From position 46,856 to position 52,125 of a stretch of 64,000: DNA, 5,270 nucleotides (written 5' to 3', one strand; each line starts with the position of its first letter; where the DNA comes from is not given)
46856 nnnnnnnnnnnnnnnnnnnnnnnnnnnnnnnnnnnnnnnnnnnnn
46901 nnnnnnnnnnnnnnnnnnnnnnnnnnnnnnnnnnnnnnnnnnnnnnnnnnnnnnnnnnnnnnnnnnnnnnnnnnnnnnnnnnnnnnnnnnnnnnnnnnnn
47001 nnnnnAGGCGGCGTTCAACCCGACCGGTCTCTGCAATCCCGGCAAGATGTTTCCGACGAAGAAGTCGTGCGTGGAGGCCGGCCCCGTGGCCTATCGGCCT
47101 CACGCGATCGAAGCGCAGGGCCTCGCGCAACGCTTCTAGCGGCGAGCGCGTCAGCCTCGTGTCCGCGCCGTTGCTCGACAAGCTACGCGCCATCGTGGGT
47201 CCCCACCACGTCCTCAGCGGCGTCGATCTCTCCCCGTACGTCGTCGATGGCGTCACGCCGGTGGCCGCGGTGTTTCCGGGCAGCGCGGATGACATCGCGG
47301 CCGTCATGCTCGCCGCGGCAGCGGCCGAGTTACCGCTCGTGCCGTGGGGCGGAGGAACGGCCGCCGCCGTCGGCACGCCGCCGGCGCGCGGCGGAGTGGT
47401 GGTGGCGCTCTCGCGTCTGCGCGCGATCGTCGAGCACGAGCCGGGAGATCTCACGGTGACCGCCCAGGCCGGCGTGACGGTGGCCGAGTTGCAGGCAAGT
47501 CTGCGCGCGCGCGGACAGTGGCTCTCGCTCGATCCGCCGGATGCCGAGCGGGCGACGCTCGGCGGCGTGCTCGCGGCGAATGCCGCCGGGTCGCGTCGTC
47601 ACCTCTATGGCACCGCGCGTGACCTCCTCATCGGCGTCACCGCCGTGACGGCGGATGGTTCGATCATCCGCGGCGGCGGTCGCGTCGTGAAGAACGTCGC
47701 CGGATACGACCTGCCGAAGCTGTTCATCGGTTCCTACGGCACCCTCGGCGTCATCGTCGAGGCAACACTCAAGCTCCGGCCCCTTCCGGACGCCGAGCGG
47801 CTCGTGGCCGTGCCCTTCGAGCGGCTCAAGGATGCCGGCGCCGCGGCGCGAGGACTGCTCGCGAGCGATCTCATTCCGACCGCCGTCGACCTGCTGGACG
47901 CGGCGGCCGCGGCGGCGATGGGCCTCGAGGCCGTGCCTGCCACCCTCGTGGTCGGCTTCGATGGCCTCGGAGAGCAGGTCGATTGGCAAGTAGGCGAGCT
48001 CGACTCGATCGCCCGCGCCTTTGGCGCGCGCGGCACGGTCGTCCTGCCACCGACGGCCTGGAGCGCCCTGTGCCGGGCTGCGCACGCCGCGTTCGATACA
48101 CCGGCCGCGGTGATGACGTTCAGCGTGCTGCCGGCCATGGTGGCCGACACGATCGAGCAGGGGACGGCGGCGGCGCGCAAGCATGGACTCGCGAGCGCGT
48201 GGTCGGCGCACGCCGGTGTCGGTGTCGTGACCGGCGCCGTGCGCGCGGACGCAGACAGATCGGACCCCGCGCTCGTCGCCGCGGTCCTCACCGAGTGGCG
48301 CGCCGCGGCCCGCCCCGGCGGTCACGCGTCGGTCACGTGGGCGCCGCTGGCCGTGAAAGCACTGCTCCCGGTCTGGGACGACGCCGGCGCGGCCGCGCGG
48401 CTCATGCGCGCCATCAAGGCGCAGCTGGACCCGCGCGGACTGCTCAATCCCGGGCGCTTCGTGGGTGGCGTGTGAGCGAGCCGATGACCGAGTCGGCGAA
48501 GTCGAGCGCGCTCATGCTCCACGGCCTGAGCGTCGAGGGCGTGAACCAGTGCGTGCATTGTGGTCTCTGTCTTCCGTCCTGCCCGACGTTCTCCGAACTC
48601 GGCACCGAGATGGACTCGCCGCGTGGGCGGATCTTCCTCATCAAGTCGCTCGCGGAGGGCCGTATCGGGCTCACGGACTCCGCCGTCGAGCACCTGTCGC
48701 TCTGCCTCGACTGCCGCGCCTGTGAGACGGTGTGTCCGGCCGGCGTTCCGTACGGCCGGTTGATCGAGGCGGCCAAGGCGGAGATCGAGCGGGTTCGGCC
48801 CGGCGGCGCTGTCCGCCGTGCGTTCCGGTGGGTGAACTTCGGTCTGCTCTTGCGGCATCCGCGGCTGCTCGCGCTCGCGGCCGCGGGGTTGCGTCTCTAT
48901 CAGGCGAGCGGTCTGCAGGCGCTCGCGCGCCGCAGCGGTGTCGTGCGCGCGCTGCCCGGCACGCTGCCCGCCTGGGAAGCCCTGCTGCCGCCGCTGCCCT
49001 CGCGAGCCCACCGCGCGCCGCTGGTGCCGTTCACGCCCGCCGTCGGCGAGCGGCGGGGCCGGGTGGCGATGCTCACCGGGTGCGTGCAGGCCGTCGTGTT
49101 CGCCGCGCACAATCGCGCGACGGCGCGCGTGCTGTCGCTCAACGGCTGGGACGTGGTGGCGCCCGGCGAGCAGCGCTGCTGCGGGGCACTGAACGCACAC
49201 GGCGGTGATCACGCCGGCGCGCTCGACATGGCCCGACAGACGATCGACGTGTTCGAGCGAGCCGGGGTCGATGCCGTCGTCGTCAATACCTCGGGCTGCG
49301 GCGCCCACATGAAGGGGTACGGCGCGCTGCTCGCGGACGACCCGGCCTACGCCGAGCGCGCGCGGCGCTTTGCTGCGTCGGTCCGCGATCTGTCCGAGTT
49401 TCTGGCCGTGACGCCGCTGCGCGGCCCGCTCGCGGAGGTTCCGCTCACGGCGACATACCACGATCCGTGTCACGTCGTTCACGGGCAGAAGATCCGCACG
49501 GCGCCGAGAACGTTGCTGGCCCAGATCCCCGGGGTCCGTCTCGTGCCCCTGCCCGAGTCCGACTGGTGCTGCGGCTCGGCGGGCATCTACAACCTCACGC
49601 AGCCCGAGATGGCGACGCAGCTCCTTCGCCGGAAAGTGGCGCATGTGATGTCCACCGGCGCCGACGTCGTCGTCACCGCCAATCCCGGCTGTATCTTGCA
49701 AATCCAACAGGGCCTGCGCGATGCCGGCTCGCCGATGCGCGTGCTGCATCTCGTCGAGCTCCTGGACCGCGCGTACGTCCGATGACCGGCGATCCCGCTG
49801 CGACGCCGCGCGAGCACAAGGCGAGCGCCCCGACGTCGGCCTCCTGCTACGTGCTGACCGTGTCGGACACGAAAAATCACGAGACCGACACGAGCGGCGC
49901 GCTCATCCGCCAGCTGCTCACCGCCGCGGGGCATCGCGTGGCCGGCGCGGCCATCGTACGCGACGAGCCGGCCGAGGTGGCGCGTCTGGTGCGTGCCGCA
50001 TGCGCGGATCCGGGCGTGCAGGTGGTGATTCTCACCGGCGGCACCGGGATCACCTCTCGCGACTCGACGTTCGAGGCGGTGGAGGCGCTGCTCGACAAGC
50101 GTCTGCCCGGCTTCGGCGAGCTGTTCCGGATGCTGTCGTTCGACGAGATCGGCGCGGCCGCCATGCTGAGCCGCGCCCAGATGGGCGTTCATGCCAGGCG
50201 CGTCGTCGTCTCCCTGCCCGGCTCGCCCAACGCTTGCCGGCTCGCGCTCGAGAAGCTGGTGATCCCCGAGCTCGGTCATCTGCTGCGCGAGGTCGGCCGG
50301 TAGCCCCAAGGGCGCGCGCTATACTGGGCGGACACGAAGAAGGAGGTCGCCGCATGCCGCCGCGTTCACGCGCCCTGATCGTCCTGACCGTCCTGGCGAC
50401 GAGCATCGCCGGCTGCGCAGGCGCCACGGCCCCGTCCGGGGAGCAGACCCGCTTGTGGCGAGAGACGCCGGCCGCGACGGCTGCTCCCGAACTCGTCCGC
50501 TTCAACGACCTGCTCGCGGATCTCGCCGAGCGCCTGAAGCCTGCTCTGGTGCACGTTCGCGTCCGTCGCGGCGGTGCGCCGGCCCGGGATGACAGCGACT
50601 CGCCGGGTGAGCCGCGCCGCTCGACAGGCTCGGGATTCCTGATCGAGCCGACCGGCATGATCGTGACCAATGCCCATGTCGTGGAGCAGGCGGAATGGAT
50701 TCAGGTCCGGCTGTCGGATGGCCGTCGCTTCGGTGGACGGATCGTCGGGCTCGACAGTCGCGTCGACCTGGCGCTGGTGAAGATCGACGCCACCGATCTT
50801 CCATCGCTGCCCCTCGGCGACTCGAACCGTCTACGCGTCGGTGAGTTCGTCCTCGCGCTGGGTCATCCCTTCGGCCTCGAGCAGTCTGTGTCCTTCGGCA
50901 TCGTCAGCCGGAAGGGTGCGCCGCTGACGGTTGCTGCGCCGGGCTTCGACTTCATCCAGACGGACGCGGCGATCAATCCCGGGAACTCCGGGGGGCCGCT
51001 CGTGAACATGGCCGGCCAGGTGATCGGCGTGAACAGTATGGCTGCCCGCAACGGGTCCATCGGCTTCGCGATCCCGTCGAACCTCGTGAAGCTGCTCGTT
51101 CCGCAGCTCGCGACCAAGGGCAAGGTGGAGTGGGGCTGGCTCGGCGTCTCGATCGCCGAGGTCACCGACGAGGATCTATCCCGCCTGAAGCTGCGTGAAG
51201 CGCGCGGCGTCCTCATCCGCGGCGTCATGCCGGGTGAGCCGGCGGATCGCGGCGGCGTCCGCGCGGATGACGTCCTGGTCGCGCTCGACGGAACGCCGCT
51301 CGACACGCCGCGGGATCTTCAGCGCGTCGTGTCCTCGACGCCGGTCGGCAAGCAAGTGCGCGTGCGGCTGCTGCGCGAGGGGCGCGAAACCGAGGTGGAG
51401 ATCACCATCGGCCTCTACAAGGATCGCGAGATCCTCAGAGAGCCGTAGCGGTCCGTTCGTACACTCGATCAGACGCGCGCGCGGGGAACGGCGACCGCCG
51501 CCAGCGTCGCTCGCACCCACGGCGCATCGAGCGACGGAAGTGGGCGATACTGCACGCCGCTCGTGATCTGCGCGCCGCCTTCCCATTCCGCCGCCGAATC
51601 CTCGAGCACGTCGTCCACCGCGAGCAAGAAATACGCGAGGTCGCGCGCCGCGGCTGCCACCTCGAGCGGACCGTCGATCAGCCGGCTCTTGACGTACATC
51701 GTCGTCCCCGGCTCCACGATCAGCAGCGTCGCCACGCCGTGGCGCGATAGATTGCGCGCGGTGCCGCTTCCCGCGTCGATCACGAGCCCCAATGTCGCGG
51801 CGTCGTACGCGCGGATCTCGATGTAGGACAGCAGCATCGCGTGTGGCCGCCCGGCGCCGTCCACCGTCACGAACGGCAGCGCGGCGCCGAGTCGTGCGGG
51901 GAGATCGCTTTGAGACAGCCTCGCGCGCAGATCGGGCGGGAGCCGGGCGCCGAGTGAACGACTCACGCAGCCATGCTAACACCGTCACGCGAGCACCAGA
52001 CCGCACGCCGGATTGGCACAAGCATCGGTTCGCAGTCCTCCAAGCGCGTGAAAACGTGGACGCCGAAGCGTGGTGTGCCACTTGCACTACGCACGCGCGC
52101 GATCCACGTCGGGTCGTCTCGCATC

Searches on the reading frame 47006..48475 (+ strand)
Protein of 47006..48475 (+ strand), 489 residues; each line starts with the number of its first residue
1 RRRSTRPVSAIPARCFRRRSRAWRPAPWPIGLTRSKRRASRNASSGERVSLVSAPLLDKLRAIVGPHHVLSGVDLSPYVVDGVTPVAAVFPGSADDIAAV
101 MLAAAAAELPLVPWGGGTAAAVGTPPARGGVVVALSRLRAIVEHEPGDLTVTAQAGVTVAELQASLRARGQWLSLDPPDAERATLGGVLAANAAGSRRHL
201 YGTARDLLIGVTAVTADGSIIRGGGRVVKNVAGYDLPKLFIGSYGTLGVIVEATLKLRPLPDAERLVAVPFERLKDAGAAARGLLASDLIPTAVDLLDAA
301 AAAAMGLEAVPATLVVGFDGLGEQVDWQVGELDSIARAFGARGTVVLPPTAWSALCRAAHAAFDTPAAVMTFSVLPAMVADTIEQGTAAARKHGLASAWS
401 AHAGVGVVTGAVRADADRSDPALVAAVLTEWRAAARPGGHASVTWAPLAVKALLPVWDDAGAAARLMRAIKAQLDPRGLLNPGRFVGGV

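Call 68: search_protein_families(library=pfam, proteins=[window:47006-48475:+], max_evalue=0.00001)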
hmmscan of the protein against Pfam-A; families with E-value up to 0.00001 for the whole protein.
window:47006-48475:+ (489 aa): 2 families
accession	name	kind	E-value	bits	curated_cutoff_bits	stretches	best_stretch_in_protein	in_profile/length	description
PF01565.28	FAD_binding_4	-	2.9e-34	118.2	26.4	1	86-222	2-137/139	FAD binding domain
PF02913.24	FAD-oxidase_C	-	6.4e-15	56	21.2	1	261-484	2-247/248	FAD linked oxidases, C-terminal domain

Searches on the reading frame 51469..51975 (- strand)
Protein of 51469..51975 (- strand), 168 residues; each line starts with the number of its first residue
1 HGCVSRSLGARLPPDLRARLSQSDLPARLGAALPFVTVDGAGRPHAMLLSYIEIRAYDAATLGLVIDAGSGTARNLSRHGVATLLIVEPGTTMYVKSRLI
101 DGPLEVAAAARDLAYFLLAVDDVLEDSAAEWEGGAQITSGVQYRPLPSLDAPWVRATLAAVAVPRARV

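Call 68: search_protein_families(library=pfam, proteins=[window:51469-51975:-], max_evalue=0.00001)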
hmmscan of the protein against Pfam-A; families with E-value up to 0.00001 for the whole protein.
window:51469-51975:- (168 aa): 1 family
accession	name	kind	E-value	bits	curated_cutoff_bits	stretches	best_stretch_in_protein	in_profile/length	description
PF01243.27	PNPOx_N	-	7.8e-06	26.7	28.1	1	36-116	18-85/120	Pyridoxamine 5'-phosphate oxidase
